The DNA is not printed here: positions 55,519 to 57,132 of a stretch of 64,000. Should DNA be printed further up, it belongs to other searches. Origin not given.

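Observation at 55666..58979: Two-gene operon: membrane-anchored tandem AAA+ ATPase translationally coupled to a polytopic Lnt-like carbon-nitrogen hydrolase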

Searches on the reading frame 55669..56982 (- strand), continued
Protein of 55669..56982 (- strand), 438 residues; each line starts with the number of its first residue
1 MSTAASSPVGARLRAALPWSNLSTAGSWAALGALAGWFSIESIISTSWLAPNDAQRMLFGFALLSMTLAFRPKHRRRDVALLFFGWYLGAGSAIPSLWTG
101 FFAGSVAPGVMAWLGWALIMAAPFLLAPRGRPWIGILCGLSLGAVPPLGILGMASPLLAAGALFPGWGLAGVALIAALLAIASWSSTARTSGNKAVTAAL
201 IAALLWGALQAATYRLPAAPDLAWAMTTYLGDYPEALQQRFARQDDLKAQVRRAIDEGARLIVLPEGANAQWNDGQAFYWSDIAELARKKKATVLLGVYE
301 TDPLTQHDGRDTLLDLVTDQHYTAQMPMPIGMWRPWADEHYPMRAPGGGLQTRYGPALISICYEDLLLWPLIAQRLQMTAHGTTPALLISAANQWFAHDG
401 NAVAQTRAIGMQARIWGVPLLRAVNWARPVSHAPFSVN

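Call 63: find_encoding_contigs(protein=P0028, flank=10000, max_places=1)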
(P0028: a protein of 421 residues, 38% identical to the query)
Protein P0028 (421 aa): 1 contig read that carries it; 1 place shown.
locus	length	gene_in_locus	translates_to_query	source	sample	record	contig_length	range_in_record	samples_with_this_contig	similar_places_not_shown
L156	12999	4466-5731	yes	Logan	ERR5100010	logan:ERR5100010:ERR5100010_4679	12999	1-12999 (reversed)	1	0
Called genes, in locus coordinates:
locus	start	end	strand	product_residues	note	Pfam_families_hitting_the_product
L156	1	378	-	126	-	?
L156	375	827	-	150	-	-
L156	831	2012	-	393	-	PF03743:TrbI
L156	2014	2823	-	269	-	PF03524:CagX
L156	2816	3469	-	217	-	PF04335:VirB8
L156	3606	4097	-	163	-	-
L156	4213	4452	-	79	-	-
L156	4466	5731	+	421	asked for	-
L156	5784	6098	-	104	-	-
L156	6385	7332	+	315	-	PF09588:YqaJ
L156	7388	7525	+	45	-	-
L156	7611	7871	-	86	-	-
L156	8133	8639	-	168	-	PF15524:Ntox17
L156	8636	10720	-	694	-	PF05673:DUF815 (faint), PF02367:TsaE (faint), PF05496:RuvB_N (weak), PF06068:TIP49 (faint), PF00004:AAA, PF05496:RuvB_N (weak), PF00004:AAA, PF13521:AAA_28 (weak), +14 more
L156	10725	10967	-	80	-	-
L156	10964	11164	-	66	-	-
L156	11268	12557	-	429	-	PF04610:TrbL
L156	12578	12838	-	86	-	-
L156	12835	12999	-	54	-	?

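Call 80: search_dna_similar(query=window:55669-56982:-, collection=plasmids, mode=protein, max_rows=60, max_evalue=1e-17)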
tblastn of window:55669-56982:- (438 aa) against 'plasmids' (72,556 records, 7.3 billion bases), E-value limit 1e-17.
Records with a match: 11; places in all: 11; records where one place covers at least 80% of the query: 5.
Best place of each record, by identity: <60% 11.
By first word of the organism name: Burkholderia 4; Ralstonia 4; Rhizobium 2; Paraburkholderia 1.
By predicted mobility (MOB-suite, as given by PLSDB): non-mobilizable 5; mobilizable 3; conjugative 3.
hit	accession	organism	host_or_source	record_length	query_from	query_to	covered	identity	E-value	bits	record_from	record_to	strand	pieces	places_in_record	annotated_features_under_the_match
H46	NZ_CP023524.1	Burkholderia gladioli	Onion,onion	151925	63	428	84%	34.5%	2e-29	129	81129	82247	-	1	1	hypothetical protein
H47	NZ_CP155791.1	Burkholderia cenocepacia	Sputum,sputum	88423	76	428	81%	34.9%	6e-26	118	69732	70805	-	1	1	hypothetical protein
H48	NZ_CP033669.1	Burkholderia glumae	bacterial cell,diseased rice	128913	78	426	80%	35.3%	2e-29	128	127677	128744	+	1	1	hypothetical protein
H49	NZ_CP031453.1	Burkholderia gladioli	Lagria villosa,Whole organism,Female ...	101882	63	428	84%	32.9%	2e-26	119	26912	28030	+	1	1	hypothetical protein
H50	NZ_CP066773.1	Ralstonia pickettii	Homo sapiens,single cell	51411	61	425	83%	31.1%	3e-24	113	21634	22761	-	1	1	conjugal transfer protein TraB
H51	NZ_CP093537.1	Ralstonia pseudosolanacearum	cell culture,pepper stem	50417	86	425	78%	33.0%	3e-24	113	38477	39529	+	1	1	conjugal transfer protein TraB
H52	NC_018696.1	Paraburkholderia phenoliruptrix BR3459a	Mimosa flocculosa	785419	82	433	80%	31.8%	3e-26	119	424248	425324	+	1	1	conjugal transfer protein TraB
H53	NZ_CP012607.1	Ralstonia insidiosa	fresh-cut produce processing plant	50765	85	425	78%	32.2%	1e-23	111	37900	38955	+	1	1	conjugal transfer protein TraB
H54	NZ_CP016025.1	Ralstonia insidiosa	cell culture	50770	85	425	78%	32.2%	1e-23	111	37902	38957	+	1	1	conjugal transfer protein TraB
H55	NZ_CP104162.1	Rhizobium sp. CB3060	Leucaena leucocephala,cell culture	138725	76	425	80%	28.6%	3e-21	103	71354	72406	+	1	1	conjugal transfer protein TraB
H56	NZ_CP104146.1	Rhizobium sullae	Sulla coronaria,cell culture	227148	76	425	80%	28.5%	1e-18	96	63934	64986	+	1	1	conjugal transfer protein TraB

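Call 92: search_protein_representatives(alignment_id=A1)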
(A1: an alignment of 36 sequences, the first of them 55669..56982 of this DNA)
Query: 36 sequences, 413 profile positions. Proteins with E-value up to 0.001 (for the whole library): 2174; up to 1e-10: 1253; up to 1e-30: 780. The best 150 are listed.
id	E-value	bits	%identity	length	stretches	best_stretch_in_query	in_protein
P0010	1.2e-156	538.2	-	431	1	5-412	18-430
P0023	1.9e-141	488.1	-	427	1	10-411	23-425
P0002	2.6e-141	487.6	-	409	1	18-411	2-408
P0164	2.0e-137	474.9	-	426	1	15-411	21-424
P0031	3.9e-124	431.0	-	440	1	11-411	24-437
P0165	4.2e-122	424.4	-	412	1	17-411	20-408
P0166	5.9e-119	414.0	-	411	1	16-410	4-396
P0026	1.7e-118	412.5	-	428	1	7-409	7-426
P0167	2.1e-112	392.4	-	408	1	19-411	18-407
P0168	3.3e-112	391.8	-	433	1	15-410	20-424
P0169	2.2e-109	382.5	-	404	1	16-409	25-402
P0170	8.6e-109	380.5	-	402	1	15-408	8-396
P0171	1.7e-108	379.5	-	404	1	18-409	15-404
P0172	3.1e-106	372.1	-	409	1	16-412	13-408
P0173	1.9e-105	369.5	-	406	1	17-410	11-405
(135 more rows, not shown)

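Call 96: search_protein_families(library=pfam, proteins=[L156:8133-8639:-, L155:10291-11277:+], max_evalue=0.001)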
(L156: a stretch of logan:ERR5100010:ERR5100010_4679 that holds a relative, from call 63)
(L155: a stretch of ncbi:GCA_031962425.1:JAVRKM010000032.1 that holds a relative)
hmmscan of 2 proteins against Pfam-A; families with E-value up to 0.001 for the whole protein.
L156:8133-8639:- (168 aa): 1 family
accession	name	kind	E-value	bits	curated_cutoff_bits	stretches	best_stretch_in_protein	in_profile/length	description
PF15524.11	Ntox17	-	1.2e-08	35.5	25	1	81-161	8-95/98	Novel toxin 17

L155:10291-11277:+ (328 aa): 0 families
